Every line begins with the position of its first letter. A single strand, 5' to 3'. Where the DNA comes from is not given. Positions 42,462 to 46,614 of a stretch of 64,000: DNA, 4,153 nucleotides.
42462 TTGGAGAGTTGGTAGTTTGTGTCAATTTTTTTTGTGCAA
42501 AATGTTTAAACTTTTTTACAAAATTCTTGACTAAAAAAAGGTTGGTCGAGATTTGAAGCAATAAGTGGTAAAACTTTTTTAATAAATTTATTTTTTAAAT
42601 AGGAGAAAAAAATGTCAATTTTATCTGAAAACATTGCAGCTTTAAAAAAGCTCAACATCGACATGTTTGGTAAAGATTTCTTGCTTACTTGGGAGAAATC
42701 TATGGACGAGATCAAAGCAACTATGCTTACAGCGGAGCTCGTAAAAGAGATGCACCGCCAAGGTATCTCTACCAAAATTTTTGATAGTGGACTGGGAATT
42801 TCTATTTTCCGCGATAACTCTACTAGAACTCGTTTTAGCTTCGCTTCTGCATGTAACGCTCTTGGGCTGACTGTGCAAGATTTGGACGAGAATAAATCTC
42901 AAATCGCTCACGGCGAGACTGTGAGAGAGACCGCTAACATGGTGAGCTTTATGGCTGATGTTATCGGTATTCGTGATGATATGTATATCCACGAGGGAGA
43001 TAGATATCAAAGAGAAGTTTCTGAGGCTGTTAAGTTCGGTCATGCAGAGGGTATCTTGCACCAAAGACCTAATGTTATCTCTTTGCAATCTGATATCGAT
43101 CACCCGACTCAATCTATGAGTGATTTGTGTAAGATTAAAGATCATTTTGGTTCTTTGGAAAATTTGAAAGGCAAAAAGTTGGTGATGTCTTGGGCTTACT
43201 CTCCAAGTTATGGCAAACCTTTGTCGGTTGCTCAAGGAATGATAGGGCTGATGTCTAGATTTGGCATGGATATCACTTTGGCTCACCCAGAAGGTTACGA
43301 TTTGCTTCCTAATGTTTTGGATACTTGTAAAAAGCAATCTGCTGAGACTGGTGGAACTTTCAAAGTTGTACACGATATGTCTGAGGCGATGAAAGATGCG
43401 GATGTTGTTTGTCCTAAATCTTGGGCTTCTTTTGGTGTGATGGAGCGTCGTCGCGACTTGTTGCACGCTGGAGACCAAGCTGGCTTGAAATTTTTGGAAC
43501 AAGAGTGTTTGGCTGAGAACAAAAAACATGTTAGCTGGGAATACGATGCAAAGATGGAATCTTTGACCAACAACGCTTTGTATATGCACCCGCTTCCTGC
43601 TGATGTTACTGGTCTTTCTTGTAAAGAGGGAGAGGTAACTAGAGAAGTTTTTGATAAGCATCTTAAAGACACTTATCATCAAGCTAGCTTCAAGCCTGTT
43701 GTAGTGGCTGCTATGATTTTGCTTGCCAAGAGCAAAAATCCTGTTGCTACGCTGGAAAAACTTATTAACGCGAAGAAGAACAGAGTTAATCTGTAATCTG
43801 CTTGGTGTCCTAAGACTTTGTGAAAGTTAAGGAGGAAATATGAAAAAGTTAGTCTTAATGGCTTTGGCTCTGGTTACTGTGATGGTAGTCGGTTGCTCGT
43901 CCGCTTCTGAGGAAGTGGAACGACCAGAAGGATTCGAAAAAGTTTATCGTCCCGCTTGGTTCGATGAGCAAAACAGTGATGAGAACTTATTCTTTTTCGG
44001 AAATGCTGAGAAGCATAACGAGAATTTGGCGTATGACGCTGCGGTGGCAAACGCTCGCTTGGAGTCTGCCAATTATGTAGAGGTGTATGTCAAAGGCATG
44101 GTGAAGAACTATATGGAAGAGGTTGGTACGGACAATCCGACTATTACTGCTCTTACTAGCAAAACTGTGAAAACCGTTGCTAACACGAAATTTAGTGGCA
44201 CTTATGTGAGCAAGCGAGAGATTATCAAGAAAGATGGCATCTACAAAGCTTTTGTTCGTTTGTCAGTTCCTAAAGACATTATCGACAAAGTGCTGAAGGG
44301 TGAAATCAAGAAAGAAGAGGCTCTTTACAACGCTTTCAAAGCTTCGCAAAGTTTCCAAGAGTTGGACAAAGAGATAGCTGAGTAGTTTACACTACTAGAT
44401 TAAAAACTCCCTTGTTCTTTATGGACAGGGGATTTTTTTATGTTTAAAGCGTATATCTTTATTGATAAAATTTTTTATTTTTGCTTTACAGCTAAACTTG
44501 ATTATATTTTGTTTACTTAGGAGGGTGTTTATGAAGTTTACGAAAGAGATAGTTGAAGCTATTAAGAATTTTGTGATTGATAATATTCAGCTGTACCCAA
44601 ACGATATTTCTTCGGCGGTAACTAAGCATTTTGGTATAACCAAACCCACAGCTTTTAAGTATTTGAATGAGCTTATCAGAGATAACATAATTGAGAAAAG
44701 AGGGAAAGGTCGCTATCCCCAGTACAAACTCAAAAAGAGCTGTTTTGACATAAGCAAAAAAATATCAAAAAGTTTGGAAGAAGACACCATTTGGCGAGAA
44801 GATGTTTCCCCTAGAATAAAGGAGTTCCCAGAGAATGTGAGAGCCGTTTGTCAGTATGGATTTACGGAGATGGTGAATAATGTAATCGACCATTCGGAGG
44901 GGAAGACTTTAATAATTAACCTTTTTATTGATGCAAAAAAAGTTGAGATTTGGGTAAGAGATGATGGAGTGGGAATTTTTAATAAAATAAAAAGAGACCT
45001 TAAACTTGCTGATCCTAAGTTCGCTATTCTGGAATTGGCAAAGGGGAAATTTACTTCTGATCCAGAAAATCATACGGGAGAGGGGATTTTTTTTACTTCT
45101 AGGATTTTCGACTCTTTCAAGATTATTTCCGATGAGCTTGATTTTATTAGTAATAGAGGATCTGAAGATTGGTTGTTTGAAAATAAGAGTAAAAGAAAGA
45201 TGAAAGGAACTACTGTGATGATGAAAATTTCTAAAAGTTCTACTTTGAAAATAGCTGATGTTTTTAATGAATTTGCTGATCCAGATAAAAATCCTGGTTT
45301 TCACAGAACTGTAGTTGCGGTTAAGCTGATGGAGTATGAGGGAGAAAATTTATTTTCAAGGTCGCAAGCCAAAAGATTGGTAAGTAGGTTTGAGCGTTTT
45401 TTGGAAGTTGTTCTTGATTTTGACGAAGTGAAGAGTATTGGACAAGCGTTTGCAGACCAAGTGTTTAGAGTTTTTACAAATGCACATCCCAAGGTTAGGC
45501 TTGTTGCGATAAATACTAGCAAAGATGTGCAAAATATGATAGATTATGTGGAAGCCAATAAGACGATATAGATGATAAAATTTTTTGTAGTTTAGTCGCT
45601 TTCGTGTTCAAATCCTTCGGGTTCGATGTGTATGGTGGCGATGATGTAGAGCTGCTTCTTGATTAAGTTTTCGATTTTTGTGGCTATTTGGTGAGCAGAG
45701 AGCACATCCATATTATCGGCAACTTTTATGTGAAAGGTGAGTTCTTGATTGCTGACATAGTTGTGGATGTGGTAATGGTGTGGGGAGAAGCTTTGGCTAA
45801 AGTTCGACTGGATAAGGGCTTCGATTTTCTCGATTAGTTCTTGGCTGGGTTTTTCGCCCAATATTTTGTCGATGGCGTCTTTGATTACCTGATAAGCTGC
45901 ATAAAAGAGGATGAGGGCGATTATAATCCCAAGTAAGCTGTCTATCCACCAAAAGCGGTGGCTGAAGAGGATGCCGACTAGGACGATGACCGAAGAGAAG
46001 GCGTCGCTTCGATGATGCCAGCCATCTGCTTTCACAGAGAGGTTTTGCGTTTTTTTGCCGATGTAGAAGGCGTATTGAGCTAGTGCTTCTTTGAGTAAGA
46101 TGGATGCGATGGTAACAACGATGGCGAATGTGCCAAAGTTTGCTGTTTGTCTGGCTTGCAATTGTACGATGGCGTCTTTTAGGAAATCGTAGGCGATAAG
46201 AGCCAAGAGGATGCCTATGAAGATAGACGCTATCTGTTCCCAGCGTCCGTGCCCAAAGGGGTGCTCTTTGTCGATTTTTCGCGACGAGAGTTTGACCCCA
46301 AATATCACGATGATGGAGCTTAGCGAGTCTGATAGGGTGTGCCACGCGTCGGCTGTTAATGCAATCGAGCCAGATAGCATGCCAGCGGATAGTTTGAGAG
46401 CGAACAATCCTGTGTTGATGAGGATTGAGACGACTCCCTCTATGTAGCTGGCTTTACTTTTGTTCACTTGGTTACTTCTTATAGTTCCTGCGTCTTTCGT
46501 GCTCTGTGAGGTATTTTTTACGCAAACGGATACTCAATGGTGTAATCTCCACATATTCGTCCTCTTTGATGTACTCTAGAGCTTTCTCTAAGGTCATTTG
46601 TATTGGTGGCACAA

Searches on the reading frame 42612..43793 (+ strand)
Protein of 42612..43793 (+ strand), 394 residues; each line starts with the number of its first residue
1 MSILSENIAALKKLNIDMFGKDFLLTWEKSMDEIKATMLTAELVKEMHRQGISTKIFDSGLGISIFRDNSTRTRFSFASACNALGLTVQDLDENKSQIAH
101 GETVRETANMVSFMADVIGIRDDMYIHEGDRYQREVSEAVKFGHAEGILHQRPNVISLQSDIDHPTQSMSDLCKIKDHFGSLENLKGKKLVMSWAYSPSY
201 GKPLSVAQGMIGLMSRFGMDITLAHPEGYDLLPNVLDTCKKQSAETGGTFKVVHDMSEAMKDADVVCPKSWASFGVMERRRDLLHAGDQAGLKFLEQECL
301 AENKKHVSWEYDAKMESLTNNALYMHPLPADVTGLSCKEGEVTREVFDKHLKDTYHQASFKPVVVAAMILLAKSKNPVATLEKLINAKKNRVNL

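Call 61: search_protein_families(library=pfam, proteins=[window:42612-43793:+], max_evalue=0.00001)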
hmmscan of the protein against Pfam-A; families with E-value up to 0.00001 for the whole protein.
window:42612-43793:+ (394 aa): 2 families
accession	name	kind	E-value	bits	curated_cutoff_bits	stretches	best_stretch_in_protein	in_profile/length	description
PF02729.26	OTCace_N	-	6.2e-26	91.7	29.9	1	21-176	1-147/148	Aspartate/ornithine carbamoyltransferase, carbamoyl-P binding domain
PF00185.30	OTCace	-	4.2e-19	69.6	29.4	1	206-370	15-155/157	Aspartate/ornithine carbamoyltransferase, Asp/Orn binding domain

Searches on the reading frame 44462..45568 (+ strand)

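Call 61: search_protein_families(library=pfam, proteins=[window:44462-45568:+], max_evalue=0.00001)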
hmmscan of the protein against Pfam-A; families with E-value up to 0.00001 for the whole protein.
window:44462-45568:+ (369 aa): 2 families
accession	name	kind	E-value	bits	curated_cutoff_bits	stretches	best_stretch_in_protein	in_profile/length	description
PF14213.11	DUF4325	-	1.1e-14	54.3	23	1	302-357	1-64/64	STAS-like domain of unknown function (DUF4325)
PF13581.12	HATPase_c_2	-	6.4e-06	26.6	27.4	0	120-221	22-114/127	Histidine kinase-like ATPase domain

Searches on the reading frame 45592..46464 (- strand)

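Call 61: search_protein_families(library=pfam, proteins=[window:45592-46464:-], max_evalue=0.00001)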
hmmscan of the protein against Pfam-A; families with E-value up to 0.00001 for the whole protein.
window:45592-46464:- (290 aa): 2 families
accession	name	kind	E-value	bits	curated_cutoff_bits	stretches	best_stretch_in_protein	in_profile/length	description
PF01545.26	Cation_efflux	-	1.9e-45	155.6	26.6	1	11-202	2-198/198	Cation efflux family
PF16916.11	ZT_dimer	-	1.1e-12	48.2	26.7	1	206-283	1-78/78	Dimerisation domain of Zinc Transporter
